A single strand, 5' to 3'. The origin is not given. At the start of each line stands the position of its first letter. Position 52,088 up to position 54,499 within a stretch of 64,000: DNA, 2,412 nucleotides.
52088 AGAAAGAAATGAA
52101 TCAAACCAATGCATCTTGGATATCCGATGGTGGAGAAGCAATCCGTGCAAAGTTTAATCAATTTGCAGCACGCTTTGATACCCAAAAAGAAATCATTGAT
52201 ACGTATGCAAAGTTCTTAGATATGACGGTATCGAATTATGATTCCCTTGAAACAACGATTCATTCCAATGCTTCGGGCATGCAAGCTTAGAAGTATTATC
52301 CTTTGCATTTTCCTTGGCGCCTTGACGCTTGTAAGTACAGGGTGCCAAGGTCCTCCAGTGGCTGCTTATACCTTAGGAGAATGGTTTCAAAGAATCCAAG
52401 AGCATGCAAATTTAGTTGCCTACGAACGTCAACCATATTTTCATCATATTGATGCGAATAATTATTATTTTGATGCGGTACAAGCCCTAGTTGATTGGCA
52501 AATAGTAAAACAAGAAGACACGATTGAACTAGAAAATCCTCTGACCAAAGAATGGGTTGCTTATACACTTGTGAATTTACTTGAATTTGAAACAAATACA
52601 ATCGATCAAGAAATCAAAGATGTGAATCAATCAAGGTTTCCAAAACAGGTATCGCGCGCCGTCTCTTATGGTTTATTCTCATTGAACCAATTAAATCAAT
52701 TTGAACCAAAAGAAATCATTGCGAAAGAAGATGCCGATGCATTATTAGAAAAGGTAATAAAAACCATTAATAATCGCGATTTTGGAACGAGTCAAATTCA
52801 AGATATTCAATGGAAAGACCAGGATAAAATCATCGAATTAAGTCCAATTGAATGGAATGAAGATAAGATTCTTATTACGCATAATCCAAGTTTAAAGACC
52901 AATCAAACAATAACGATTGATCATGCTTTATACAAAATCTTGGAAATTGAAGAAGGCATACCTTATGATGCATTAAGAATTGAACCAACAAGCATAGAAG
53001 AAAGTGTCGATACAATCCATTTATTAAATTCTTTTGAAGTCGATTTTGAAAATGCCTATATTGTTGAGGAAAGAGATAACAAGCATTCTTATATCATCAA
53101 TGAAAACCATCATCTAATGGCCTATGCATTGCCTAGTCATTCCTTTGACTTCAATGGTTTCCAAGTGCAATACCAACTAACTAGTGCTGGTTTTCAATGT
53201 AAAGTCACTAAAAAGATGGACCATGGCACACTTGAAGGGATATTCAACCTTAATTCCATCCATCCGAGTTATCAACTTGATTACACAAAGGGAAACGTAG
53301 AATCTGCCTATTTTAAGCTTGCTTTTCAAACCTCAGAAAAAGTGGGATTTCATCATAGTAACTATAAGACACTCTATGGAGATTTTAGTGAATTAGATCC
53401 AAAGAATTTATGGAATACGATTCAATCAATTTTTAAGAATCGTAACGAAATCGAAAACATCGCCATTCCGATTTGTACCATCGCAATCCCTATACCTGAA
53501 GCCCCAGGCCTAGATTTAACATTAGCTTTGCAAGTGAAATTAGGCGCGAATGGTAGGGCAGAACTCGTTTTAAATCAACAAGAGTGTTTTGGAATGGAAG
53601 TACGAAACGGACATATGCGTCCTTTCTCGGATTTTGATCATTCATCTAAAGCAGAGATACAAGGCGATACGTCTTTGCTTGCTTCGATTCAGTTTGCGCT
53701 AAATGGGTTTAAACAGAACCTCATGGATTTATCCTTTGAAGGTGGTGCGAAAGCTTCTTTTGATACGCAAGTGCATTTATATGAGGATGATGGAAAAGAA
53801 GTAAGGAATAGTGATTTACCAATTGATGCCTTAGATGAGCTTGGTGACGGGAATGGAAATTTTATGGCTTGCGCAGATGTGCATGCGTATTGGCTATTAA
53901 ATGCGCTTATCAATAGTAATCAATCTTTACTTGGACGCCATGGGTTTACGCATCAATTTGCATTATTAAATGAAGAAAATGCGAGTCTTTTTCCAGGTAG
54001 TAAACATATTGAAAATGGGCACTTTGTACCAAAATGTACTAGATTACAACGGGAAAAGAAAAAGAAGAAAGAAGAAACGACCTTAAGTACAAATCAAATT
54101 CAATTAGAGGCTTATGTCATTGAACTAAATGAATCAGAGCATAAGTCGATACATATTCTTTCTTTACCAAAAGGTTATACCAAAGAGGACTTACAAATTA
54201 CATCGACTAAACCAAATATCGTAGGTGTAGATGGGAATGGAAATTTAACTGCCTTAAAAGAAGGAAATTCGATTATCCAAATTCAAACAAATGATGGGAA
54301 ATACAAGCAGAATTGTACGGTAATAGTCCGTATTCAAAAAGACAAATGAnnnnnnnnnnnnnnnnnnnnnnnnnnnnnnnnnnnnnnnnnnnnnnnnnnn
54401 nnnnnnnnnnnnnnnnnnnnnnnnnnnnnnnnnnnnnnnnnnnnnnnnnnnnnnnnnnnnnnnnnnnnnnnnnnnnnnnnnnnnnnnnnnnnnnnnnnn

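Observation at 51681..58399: Compact non-canonical type VIIb-like secretion operon lacking EssA, EssB/YukC, EsaA/YueB and any LXG toxin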

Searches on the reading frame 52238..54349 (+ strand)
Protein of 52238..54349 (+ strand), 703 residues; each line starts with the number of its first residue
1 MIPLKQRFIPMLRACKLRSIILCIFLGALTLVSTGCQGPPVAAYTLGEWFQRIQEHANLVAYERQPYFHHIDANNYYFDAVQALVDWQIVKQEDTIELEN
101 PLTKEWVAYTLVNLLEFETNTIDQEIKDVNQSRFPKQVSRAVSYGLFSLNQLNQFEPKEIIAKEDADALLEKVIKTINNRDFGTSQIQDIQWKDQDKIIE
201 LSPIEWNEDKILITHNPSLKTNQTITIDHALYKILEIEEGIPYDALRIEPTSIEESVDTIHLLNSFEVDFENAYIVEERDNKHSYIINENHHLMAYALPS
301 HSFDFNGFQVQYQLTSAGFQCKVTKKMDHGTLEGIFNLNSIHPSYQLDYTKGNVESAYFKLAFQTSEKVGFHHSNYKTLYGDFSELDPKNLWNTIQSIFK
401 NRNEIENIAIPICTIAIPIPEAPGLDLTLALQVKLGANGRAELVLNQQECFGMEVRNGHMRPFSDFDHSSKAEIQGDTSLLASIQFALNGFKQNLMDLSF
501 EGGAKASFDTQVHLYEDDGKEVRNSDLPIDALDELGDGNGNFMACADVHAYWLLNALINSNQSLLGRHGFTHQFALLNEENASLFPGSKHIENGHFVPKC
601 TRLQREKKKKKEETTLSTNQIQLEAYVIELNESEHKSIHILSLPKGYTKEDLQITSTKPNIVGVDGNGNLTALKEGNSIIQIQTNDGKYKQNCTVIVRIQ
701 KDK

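Call 3: search_protein_families(library=pfam, proteins=[window:52238-54349:+], max_evalue=1)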
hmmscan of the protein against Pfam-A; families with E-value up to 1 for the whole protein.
window:52238-54349:+ (703 aa): 2 families
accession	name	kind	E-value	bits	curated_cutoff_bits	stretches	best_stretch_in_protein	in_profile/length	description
PF22359.2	Big-like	-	0.003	18.2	27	1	654-697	5-46/48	Bacterial Ig-like domain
PF02368.24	Big_2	-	0.024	15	22.8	1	644-695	28-79/79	Bacterial Ig-like domain (group 2)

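Call 4: search_protein_families(library=ncbifam, proteins=[window:52238-54349:+], max_evalue=1)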
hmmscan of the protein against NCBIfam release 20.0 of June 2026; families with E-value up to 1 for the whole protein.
window:52238-54349:+ (703 aa): 0 families

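Call 9: find_homologous_proteins(query=window:52238-54349:+)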
Query window:52238-54349:+ (703 aa): 4 proteins with E <= 0.001 among 8000 candidates.
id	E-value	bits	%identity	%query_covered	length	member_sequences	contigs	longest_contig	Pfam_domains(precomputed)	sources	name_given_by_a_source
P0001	0.0e+0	1612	100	100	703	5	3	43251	-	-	-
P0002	3.6e-141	490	36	98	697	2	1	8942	-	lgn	-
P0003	3.7e-120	421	32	98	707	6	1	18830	PF02368.25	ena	-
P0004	3.1e-117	411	32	98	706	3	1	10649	PF02368.25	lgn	-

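Call 11: find_encoding_contigs(protein=P0003, flank=10000, max_places=4)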
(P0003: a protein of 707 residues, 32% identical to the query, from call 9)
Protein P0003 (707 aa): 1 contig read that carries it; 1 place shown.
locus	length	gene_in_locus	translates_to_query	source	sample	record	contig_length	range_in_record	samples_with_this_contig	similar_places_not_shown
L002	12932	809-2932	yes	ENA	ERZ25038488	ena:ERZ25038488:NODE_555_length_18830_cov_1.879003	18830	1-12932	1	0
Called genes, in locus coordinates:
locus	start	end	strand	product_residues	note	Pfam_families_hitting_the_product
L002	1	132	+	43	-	?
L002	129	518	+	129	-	PF06013:WXG100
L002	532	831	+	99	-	PF06013:WXG100 (weak)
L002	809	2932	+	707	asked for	PF02368:Big_2 (weak)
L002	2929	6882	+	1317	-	PF01580:FtsK_SpoIIIE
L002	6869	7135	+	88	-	-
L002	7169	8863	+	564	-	PF01432:Peptidase_M3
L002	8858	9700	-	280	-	PF04055:Radical_SAM, PF13186:SPASM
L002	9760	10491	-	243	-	PF00005:ABC_tran, PF02463:SMC_N, PF09818:ABC_ATPase (faint), PF13304:AAA_21 (weak)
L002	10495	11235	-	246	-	PF00528:BPD_transp_1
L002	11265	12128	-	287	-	PF00497:SBP_bac_3, PF10613:Lig_chan-Glu_bd (weak)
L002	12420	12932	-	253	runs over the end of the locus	PF01171:ATP_bind_3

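Call 12: find_encoding_contigs(protein=P0004, flank=10000, max_places=4)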
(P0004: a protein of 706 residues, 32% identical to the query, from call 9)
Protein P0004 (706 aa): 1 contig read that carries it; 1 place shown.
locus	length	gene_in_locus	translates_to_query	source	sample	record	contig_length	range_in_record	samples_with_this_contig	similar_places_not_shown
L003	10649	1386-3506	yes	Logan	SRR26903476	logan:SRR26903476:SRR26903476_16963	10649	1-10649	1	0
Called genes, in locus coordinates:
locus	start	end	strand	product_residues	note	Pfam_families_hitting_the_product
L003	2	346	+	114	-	?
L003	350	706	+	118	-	PF02033:RBFA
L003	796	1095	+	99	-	PF06013:WXG100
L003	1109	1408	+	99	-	PF06013:WXG100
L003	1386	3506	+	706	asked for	PF02368:Big_2 (weak)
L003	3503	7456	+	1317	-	PF01580:FtsK_SpoIIIE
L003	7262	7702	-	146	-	-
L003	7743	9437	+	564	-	PF01432:Peptidase_M3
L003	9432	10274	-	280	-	PF04055:Radical_SAM, PF13186:SPASM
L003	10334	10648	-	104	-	?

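Call 13: find_encoding_contigs(protein=P0002, flank=10000, max_places=4)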
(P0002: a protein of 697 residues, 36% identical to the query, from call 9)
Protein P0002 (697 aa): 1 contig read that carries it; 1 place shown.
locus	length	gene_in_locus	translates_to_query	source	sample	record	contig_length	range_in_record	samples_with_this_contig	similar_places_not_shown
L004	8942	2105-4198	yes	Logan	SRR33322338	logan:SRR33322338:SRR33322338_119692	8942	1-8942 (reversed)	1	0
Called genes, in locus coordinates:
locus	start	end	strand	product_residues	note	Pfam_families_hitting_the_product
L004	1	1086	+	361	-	?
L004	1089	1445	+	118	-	PF02033:RBFA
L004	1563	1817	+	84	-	PF06013:WXG100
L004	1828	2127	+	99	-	PF06013:WXG100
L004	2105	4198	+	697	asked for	-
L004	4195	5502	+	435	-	-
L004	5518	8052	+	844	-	PF01580:FtsK_SpoIIIE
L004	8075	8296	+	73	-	-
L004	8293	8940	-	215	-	?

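Call 38: search_protein_representatives(alignment_id=A1)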
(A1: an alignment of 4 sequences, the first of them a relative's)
Query: 4 sequences, 700 profile positions. Proteins with E-value up to 0.001 (for the whole library): 31644; up to 1e-10: 10995; up to 1e-30: 1448. The best 150 are listed.
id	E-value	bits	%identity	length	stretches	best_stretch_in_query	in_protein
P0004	0.0e+00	1265.5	-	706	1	1-699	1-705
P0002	0.0e+00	1216.0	-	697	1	1-700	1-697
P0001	0.0e+00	1147.4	-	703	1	1-700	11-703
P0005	3.6e-227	772.6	-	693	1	14-698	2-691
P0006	1.9e-218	743.8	-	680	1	24-696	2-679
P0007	2.2e-215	733.7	-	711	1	1-697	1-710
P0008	4.6e-211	719.4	-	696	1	13-697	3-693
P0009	2.4e-210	717.0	-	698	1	13-698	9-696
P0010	8.6e-210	715.2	-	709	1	12-699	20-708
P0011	1.0e-209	715.0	-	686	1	20-697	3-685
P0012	2.0e-209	714.0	-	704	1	6-696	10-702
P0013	1.5e-205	701.2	-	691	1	8-695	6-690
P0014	4.1e-205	699.7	-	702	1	9-696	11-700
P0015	3.3e-202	690.1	-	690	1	1-695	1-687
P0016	6.9e-201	685.7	-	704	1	1-699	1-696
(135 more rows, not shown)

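Call 40: predict_structure(alignment_id=A1)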
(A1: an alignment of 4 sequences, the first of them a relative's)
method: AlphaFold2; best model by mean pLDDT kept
length: 703 residues; sequences in the alignment: 4
mean_pLDDT: 45.3   pTM: 0.31
mean pLDDT of the five models: 45.3, 42.7, 42.3, 42.0, 38.3
residues with pLDDT >= 90: 20; 70-90: 82; 50-70: 122; < 50: 479
segments of 3 or more residues with pLDDT < 50: 1-41, 57-96, 109-158, 176-264, 277-297, 349-365, 367-395, 401-407, 436-440, 446-617
pLDDT, mean of each block of 10 residues (from residue 1): 30 36 39 33 60 50 30 39 40 48 55 37 26 35 45 45 65 50 25 23 23 25 25 29 30 32 53 54 23 37 73 76 69 66 50 42 46 36 37 50 50 64 54 55 44 28 31 23 26 25 26 37 36 31 35 32 31 29 30 37 37 44 81 82 80 90 87 90 89 84 40
secondary structure, 60 per line:
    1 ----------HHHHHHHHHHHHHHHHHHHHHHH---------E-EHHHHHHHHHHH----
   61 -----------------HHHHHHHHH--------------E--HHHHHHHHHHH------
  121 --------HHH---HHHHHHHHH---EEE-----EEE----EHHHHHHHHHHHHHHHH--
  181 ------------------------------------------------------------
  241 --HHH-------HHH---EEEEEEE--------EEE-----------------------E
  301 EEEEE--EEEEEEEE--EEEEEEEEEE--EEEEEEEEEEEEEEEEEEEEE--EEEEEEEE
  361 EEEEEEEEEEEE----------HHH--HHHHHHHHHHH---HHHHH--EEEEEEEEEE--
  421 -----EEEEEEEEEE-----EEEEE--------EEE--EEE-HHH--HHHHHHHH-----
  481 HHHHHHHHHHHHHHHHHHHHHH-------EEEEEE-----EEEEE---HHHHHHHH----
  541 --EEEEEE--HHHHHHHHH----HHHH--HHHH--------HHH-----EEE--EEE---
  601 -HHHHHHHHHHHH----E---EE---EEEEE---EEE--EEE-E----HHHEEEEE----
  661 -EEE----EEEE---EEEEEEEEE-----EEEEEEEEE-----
elements in order (helices of 4 or more, strands of 3 or more residues): H11-33 H46-56 H78-86 H104-114 H135-143 E147-149 E155-157 H163-178 E259-265 E274-276 E300-305 E308-315 E318-327 E330-350 E353-372 H388-398 H402-406 E409-418 E426-435 E441-445 E454-456 E459-461 H468-475 H481-502 E510-515 E521-525 H529-536 E543-548 H551-559 H564-567 H570-573 E590-592 E595-597 H602-613 E627-631 E635-637 E640-642 E652-656 E662-664 E669-672 E676-684 E690-698

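Call 44: find_related_loci(query=A4, collection=genome_contigs, flank=10000)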
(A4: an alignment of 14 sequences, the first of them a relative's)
Query A4 (703 aa) in genome_contigs; peptide patterns used: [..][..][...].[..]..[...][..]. (x = any residue, [..] = any of these).
59 stretches matched a pattern; 50 encode a relative of the query (tblastn E <= 1e-3); 50 distinct loci.
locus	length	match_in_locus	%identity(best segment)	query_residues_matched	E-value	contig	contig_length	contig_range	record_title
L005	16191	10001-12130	34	2-698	5e-145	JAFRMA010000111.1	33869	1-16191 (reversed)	MAG: Solobacterium sp. isolate RGIG2592 Goat_Jejunum.Co__c1138405, whole genome shotgun sequence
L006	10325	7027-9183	34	2-701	4e-143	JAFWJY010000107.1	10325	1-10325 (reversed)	MAG: Solobacterium sp. isolate RGIG5808 Sheep_Ileum.Co__c330490, whole genome shotgun sequence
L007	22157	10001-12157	33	2-701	5e-139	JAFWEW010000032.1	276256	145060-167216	MAG: Solobacterium sp. isolate RGIG5676 Sheep_Duodenum-5__c159146, whole genome shotgun sequence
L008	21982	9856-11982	34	1-698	2e-138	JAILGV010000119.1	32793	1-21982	MAG: Solobacterium sp. isolate RUI107 k141_2438197_flag=0_multi=14.0000_len=32793, whole genome shotgun sequence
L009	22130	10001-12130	34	2-698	7e-142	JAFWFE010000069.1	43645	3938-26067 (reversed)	MAG: Solobacterium sp. isolate RGIG5684 Sheep_Duodenum.Co__c881424, whole genome shotgun sequence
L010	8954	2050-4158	34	2-698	2e-131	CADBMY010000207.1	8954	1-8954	MAG: uncultured Erysipelotrichaceae bacterium isolate RUG14114 genome assembly, contig: RUG14114_asm_207, whole genome s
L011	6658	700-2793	35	1-697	2e-130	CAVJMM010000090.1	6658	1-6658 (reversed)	Eubacterium sp. AM49-13BH isolate H07681-L1_cleanbin_000024 genome assembly, contig: Spades_H07681-L1_contig_7303, whole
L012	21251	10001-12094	34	1-697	4e-130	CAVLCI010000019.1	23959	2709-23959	Bifidobacteriaceae bacterium isolate G02639-L1_cleanbin_000013 genome assembly, contig: Spades_G02639-L1_contig_733, who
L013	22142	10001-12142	34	3-700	9e-130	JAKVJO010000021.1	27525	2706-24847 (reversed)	MAG: Solobacterium sp. isolate UW_MP_BUL3_2 Ga0455794_000621, whole genome shotgun sequence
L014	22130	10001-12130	35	3-698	2e-132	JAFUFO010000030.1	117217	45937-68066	MAG: Solobacterium sp. isolate RGIG4449 Roe_deer_Omasum-4__c3777, whole genome shotgun sequence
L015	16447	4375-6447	34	17-697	2e-128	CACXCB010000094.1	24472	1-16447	MAG: uncultured Erysipelotrichaceae bacterium isolate RUG11122 genome assembly, contig: RUG11122_asm_94, whole genome sh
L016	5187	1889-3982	34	1-697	2e-129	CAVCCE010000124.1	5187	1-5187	Duodenibacillus sp. isolate SRR8978320_cleanbin_000009 genome assembly, contig: Spades_SRR8978320_contig_1460, whole gen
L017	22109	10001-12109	33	2-698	1e-128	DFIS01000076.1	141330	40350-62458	MAG TPA_asm: Solobacterium sp. UBA3691 UBA3691_contig_3567, whole genome shotgun sequence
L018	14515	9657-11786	34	3-698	1e-128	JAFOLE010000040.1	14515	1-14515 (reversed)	MAG: Solobacterium sp. isolate RGIG568 Dairy_cattle_Duodenum.Co__c281007, whole genome shotgun sequence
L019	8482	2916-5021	34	5-697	4e-128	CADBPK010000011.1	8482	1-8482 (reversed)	MAG: uncultured Erysipelotrichaceae bacterium isolate RUG14176 genome assembly, contig: RUG14176_asm_11, whole genome sh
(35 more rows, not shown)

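Call 54: predict_structure(alignment_id=A3)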
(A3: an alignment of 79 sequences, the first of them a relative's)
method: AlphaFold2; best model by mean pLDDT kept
length: 703 residues; sequences in the alignment: 79
mean_pLDDT: 88.3   pTM: 0.77
mean pLDDT of the five models: 88.3, 88.0, 87.1, 86.4, 85.8
residues with pLDDT >= 90: 477; 70-90: 148; 50-70: 41; < 50: 37
segments of 3 or more residues with pLDDT < 50: 1-7, 10-12, 280-296, 610-616
pLDDT, mean of each block of 10 residues (from residue 1): 46 60 88 78 97 97 96 98 98 97 98 93 94 98 97 98 98 97 78 83 93 95 93 96 96 94 93 77 37 53 92 91 90 93 96 97 92 63 74 80 73 93 92 88 91 97 92 86 95 97 92 87 91 85 92 95 97 94 86 90 68 57 94 95 92 97 96 97 96 94 59
secondary structure, 60 per line:
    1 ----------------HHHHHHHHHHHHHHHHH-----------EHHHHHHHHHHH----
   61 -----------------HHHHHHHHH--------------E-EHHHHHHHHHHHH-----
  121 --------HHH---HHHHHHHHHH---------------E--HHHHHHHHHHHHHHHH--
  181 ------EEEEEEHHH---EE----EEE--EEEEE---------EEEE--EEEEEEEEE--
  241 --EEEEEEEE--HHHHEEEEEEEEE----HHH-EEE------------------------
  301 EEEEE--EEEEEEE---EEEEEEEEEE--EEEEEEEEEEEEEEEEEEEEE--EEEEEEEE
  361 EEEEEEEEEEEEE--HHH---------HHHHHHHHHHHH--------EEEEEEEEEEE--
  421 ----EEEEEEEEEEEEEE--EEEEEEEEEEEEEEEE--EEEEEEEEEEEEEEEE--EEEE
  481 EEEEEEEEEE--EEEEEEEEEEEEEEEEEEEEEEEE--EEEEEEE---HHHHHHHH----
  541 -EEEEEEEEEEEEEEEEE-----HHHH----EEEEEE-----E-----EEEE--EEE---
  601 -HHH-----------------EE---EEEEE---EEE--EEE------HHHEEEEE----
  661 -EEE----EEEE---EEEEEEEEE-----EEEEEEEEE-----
elements in order (helices of 4 or more, strands of 3 or more residues): H17-33 H46-56 H78-86 H104-115 H135-144 H163-178 E187-192 E205-207 E210-214 E224-227 E230-238 E243-250 H253-256 E257-265 E274-276 E301-305 E308-314 E318-327 E330-350 E353-373 H388-399 E408-418 E425-438 E441-456 E459-474 E477-490 E493-516 E519-525 H529-536 E542-558 H564-567 E572-577 E589-592 E595-597 E627-631 E635-637 E640-642 E652-656 E662-664 E669-672 E676-684 E690-698

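Call 60: fold_search(model_id=the predicted structure, library=pdb)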
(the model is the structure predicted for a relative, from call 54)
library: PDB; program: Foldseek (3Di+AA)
matches with E <= 10: 659; with E <= 0.001: 6
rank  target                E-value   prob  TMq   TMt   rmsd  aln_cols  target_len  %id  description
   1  3pyw                  4.9e-06  1.00  0.18  0.64   3.1       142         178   22  The structure of the SLH domain from B. anthracis surface array protein at 1.8A (released 2011-04-27)
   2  6bt4                  1.1e-05  1.00  0.18  0.69  10.8       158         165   20  Crystal structure of the SLH domain of Sap from Bacillus anthracis in complex with a pyruvylated SCWP unit (released 2018-03-21)
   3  7r5k_10               2.1e-04  0.38  0.09  0.04  36.3       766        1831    8  Human nuclear pore complex (constricted) (released 2022-06-22)
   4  8zdj_S                2.2e-04  1.00  0.10  0.23  22.7       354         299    9  Cryo-EM structure of Mycobacteriophage Douge genome-packed connector (gp5, gp9, gp10, gp12 and gp13) (released 2025-06-25)
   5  9hcj_10               2.2e-04  0.51  0.10  0.04  33.6       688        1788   10  D. discoideum nuclear pore complex (released 2024-12-25)
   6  5ngj_A                7.9e-04  0.60  0.11  0.16  29.8       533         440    9  Crystal structure of pb6, major tail tube protein of bacteriophage T5 (released 2018-01-03)
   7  7cym_B                1.1e-03  0.91  0.10  0.16  21.5       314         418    9  Crystal structure of LI-Cadherin EC1-4 (released 2021-08-18)
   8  5ly6                  1.2e-03  0.08  0.05  0.07  35.1       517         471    8  CryoEM structure of the membrane pore complex of Pneumolysin at 4.5A (released 2017-04-05)
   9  1cwv                  1.3e-03  0.35  0.09  0.12  37.6       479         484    8  CRYSTAL STRUCTURE OF INVASIN: A BACTERIAL INTEGRIN-BINDING PROTEIN (released 1999-10-13)
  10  9ijj_C                1.6e-03  0.15  0.09  0.07  56.0       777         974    9  In situ structure of the central apparatus in mouse sperm axoneme. (released 2025-06-04)
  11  4uic                  1.7e-03  0.35  0.09  0.09  31.0       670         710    9  Crystal structure of the S-layer protein rSbsC(31-844) (released 2016-04-13)
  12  7cym_A                2.8e-03  0.77  0.10  0.15  21.7       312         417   10  Crystal structure of LI-Cadherin EC1-4 (released 2021-08-18)
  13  4uj6                  3.2e-03  0.30  0.10  0.09  30.4       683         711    9  Structure of surface layer protein SbsC, domains 1-6 (released 2016-04-27)
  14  7qg9_A                3.4e-03  0.33  0.10  0.15  28.4       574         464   11  Tail tip of siphophage T5 : common core proteins (released 2022-12-21)
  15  6p3e_A                3.6e-03  0.99  0.10  0.27  20.1       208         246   10  Mobile loops and electrostatic interactions maintain the flexible lambda tail tube (released 2019-11-27)
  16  4hu8_A                4.2e-03  1.00  0.09  0.14   2.8        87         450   25  Crystal Structure of a Bacterial Ig-like Domain Containing GH10 Xylanase from Termite Gut (released 2013-09-18)
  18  4hu8_B                6.3e-03  1.00  0.09  0.13   3.0        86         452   26  Crystal Structure of a Bacterial Ig-like Domain Containing GH10 Xylanase from Termite Gut (released 2013-09-18)
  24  7quz_AAA              1.9e-02  1.00  0.11  0.39   2.2        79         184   18  Crystal structure of the SeMet octameric C-terminal Big_2-CBM56 domains from Paenibacillus illinoisensis (Bacillus c (released 2023-02-01)
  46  7quz_BBB              9.3e-02  1.00  0.11  0.39   3.4        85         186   18  Crystal structure of the SeMet octameric C-terminal Big_2-CBM56 domains from Paenibacillus illinoisensis (Bacillus c (released 2023-02-01)
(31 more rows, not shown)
